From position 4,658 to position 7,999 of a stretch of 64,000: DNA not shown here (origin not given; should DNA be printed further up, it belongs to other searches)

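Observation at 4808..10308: Complete Type III R-M cassette inserted precisely between xdhA and xdhB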

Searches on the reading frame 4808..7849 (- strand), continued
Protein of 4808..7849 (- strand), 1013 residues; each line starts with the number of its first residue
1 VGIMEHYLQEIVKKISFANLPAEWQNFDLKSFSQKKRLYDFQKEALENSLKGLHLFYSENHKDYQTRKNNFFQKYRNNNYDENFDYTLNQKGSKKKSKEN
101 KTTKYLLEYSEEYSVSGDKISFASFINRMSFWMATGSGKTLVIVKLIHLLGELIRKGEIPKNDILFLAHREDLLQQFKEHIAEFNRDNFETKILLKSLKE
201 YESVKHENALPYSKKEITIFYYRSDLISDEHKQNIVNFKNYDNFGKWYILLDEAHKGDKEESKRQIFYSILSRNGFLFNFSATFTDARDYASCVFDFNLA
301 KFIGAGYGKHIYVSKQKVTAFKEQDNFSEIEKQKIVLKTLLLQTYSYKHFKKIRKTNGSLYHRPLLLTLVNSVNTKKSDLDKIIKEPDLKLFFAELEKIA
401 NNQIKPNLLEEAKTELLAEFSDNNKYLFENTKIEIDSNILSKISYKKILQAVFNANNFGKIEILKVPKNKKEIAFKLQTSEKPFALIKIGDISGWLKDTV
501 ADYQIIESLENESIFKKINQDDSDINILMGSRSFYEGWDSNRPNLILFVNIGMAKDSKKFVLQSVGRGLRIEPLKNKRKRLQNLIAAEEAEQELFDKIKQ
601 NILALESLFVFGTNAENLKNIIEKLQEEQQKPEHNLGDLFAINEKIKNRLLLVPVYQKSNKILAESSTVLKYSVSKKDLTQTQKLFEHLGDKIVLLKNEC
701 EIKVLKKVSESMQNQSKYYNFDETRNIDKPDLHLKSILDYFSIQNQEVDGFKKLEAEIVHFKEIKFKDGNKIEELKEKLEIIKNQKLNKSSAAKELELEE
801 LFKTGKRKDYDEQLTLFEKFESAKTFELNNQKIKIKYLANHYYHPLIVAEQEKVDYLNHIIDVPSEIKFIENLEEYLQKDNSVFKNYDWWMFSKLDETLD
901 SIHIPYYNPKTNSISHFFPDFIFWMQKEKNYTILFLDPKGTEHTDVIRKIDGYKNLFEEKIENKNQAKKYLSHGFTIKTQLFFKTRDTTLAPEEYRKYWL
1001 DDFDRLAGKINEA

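Call 44: search_solved_structures(query=window:4811-7840:-, max_evalue=0.01)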
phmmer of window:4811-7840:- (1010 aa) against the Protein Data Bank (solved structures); distinct sequences matched with E-value up to 0.01: 0.

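Call 46: search_solved_structures(query=A2, max_evalue=1)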
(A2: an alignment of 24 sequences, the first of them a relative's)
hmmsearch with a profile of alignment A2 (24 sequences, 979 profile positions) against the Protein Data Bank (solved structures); distinct sequences matched with E-value up to 1: 0.

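Call 47: search_protein_families(library=pfam, proteins=[window:4811-7840:-], max_evalue=1)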
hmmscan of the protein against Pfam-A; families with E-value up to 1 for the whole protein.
window:4811-7840:- (1010 aa): 3 families
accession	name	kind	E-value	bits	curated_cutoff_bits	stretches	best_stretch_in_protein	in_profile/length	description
PF04851.21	ResIII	-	4.4e-17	62.9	22.5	1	124-282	24-163/164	Type III restriction enzyme, res subunit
PF18766.7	SWI2_SNF2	-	2e-07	31.3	26.7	1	128-265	23-141/221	SWI2/SNF2 ATPase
PF00270.35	DEAD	-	2.8e-07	30.9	26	1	130-282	21-161/167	DEAD/DEAH box helicase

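Call 83: predict_structure(alignment_id=A2)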
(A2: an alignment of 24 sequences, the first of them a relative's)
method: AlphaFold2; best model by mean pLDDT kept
length: 1010 residues; sequences in the alignment: 24
mean_pLDDT: 46.3   pTM: 0.33
mean pLDDT of the five models: 46.3, 46.1, 44.0, 39.8, 38.0
residues with pLDDT >= 90: 0; 70-90: 146; 50-70: 255; < 50: 609
segments of 3 or more residues with pLDDT < 50: 1-80, 85-113, 131-135, 199-210, 225-242, 250-323, 348-385, 419-430, 485-491, 495-498, 515-588, 591-671, 682-706, 719-773, 776-787, 815-859, 891-914, 938-941
pLDDT, mean of each block of 10 residues (from residue 1): 30 33 30 32 38 38 40 34 42 31 39 53 56 53 71 65 69 80 73 65 33 69 52 38 52 30 26 20 25 25 23 29 56 68 55 34 33 33 50 78 81 62 36 73 82 81 58 75 49 49 60 44 24 34 34 23 20 34 44 38 23 36 40 29 22 22 34 51 39 30 48 53 29 26 25 22 35 48 46 63 63 49 42 32 31 34 64 73 67 33 29 53 74 61 57 66 64 70 56 71 67
secondary structure, 60 per line:
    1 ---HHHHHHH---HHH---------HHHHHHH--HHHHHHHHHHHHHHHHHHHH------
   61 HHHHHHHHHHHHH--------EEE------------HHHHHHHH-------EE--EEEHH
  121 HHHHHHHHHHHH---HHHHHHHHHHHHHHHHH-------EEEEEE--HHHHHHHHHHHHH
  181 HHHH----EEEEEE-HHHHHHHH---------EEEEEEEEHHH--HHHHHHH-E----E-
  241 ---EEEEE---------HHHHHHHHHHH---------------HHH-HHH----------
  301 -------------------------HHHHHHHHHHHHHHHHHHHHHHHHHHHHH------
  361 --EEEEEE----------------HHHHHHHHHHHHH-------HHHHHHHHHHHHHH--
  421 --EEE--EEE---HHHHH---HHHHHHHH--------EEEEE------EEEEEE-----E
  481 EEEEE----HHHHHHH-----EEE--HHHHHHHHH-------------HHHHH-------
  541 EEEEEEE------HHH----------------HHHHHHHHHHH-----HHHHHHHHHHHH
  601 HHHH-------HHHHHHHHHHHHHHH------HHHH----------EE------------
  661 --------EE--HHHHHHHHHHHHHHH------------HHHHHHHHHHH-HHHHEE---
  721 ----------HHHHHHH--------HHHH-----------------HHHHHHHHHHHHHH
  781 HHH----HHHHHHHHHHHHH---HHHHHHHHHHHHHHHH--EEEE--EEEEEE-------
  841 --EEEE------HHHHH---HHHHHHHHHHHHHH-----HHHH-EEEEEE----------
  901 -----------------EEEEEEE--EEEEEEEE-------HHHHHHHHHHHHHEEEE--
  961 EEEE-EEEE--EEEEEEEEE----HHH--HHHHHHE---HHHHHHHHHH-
elements in order (helices of 4 or more, strands of 3 or more residues): H4-10 H26-32 H35-54 H61-73 E82-84 H97-104 E116-118 H119-132 H136-152 E160-165 H168-184 E189-194 H196-203 E213-220 H226-232 E244-248 H258-268 H326-354 E363-368 H385-397 H405-418 E423-425 E428-430 H434-438 H442-449 E458-462 E469-474 E480-485 H490-496 E502-504 H507-515 H529-533 E541-547 H573-583 H589-604 H612-626 H633-636 H673-687 H700-710 H712-715 H731-737 H746-749 H767-783 H788-800 H804-819 E822-825 E828-833 E843-846 H853-857 H861-874 H880-883 E885-890 E918-924 E927-934 H942-954 E955-958 E961-964 E966-969 E972-980 H990-995 H1000-1009
